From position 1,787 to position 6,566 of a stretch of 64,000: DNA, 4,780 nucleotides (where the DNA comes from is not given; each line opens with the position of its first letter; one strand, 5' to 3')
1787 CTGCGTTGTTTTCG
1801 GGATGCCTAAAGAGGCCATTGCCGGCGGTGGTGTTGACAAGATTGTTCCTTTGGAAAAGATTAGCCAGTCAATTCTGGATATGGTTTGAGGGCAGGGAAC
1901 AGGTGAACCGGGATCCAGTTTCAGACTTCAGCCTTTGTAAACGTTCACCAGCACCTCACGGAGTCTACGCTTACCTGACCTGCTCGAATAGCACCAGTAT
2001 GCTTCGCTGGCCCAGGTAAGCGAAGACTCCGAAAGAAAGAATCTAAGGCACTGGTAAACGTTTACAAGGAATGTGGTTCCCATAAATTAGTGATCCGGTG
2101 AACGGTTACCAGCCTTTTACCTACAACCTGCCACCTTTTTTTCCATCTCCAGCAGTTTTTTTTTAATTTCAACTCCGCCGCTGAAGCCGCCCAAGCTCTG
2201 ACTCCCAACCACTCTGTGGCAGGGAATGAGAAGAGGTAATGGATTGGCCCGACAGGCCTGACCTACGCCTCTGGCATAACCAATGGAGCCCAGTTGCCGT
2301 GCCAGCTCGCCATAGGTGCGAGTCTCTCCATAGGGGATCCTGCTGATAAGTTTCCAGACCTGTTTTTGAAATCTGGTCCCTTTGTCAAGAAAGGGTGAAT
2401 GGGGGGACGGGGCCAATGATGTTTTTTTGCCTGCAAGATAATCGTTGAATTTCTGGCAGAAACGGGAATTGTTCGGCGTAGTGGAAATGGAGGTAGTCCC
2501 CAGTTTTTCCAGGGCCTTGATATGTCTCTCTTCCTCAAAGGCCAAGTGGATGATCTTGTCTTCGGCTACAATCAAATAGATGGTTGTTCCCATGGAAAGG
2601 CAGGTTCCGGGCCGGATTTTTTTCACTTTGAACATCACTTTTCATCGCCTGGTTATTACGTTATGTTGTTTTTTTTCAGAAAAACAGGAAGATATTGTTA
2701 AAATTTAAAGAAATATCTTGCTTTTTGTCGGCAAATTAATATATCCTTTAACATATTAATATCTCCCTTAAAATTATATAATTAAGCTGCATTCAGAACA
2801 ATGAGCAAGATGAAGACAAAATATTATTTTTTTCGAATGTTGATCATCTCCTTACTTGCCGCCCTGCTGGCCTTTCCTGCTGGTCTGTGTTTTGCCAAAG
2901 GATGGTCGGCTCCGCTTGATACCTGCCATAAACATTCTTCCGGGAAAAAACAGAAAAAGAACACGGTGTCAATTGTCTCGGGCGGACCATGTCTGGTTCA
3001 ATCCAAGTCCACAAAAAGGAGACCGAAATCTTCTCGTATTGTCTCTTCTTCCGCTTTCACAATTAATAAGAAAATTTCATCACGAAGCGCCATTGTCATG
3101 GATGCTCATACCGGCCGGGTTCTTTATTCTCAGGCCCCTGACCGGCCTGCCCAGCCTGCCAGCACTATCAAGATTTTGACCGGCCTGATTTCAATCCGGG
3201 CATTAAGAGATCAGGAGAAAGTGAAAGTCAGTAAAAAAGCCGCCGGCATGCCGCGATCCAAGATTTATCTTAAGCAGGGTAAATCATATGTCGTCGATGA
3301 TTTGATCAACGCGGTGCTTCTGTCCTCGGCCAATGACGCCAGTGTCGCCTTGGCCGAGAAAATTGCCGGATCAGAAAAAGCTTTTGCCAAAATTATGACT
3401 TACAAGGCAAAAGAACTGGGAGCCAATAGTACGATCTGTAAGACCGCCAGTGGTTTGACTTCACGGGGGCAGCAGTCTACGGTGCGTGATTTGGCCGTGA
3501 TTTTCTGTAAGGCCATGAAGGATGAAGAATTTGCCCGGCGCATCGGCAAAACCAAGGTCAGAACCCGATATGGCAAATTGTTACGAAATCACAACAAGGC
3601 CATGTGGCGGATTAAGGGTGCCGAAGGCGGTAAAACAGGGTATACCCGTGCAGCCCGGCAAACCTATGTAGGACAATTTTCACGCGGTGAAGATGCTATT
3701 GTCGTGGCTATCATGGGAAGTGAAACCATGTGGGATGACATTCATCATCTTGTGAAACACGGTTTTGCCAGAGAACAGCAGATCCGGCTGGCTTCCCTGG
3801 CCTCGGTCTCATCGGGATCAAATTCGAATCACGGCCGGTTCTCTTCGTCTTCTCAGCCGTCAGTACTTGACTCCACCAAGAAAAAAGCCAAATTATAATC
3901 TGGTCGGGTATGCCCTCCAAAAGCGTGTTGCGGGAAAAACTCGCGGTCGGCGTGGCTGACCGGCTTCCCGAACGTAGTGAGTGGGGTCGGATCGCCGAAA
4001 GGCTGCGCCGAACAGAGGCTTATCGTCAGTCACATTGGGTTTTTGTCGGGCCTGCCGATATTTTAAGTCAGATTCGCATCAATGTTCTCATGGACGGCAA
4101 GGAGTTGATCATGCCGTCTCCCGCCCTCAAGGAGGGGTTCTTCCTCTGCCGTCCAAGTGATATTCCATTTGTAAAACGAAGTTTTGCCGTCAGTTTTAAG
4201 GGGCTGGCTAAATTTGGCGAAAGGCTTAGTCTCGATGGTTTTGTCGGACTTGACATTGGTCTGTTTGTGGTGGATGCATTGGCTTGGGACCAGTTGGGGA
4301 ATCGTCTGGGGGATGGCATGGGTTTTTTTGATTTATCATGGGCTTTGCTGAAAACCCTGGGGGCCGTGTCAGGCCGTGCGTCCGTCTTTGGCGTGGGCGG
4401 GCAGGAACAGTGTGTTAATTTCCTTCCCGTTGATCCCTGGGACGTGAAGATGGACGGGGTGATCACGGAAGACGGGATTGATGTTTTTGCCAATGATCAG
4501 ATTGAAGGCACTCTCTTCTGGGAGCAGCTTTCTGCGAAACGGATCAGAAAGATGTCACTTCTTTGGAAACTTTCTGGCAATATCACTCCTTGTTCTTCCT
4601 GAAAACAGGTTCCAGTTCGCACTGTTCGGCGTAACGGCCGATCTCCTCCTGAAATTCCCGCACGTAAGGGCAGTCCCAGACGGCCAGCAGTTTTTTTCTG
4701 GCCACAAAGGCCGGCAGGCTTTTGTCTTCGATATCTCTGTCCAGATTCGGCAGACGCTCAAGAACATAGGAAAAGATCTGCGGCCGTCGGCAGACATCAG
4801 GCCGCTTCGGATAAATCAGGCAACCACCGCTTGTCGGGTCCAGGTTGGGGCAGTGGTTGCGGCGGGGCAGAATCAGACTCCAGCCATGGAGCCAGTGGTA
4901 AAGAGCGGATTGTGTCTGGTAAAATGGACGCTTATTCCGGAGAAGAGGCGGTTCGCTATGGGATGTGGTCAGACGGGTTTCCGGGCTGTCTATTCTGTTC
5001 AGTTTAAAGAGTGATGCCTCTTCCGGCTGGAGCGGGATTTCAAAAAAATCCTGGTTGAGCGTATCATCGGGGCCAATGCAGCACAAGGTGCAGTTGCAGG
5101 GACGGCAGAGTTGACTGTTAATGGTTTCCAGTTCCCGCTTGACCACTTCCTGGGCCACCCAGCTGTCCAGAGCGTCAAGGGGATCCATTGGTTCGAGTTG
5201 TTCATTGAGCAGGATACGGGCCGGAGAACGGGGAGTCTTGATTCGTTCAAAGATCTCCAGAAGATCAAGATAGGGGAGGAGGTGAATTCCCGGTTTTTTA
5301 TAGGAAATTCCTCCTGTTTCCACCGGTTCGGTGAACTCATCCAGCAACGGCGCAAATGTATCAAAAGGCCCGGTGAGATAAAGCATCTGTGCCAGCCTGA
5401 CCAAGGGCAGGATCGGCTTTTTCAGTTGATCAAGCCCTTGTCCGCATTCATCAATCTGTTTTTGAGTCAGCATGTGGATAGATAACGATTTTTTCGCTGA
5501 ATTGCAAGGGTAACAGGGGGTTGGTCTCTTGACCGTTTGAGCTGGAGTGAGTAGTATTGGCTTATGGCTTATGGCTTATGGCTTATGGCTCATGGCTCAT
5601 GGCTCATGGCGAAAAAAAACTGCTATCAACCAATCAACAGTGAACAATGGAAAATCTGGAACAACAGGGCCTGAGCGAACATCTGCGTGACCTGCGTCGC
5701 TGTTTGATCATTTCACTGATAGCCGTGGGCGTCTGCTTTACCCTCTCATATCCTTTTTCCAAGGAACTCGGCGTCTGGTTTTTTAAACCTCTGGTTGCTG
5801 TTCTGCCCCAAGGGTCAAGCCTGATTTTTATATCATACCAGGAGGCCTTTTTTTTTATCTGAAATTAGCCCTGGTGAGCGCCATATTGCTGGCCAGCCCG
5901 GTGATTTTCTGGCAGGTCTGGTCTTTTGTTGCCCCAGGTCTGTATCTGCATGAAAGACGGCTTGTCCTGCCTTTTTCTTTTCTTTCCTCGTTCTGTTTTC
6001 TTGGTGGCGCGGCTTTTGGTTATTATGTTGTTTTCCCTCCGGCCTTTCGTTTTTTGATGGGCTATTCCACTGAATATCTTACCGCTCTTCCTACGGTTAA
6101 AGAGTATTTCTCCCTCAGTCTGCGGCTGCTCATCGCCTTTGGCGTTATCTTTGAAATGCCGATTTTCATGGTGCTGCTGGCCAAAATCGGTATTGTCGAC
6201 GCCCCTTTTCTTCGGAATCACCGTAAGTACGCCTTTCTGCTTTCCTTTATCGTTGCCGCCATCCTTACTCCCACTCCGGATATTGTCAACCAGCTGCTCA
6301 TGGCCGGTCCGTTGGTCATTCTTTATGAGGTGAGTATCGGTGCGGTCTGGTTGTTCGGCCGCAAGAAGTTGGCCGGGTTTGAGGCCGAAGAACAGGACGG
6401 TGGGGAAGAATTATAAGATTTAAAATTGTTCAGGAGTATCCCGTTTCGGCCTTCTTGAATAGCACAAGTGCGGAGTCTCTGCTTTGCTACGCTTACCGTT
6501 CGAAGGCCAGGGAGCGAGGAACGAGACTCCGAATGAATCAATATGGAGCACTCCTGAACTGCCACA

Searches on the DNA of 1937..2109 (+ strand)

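Call 51: search_dna_similar(query=window:1937-2109:+, collection=plasmids, mode=distant, max_evalue=0.01)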
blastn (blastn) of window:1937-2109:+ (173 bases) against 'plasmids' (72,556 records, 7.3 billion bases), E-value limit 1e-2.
No match.

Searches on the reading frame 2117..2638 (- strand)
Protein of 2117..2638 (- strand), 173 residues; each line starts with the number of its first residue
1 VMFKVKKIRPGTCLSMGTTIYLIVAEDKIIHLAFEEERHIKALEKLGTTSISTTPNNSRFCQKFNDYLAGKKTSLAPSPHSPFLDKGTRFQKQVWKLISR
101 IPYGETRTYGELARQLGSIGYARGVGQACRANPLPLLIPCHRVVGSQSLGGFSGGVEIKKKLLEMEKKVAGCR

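Call 16: search_protein_families(library=pfam, proteins=[window:2117-2638:-])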
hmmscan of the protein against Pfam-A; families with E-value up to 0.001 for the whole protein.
window:2117-2638:- (173 aa): 1 family
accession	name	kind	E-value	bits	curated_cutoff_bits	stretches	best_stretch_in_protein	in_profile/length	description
PF01035.26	DNA_binding_1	-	9.7e-32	109.1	27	1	90-167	2-80/81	6-O-methylguanine DNA methyltransferase, DNA binding domain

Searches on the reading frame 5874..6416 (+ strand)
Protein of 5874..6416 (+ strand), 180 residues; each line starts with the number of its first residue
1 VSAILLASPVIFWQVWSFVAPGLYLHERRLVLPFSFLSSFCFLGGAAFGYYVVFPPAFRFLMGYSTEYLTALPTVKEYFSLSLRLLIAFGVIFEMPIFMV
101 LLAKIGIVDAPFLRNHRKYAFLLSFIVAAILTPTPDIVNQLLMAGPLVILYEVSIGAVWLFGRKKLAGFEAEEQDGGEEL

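Call 54: search_protein_families(library=pfam, proteins=[window:5874-6416:+])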
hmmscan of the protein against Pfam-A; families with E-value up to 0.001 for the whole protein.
window:5874-6416:+ (180 aa): 1 family
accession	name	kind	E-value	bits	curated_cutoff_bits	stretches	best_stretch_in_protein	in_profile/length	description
PF00902.23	TatC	-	7.6e-52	176.6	25.1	1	2-146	66-208/208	Sec-independent protein translocase protein (TatC)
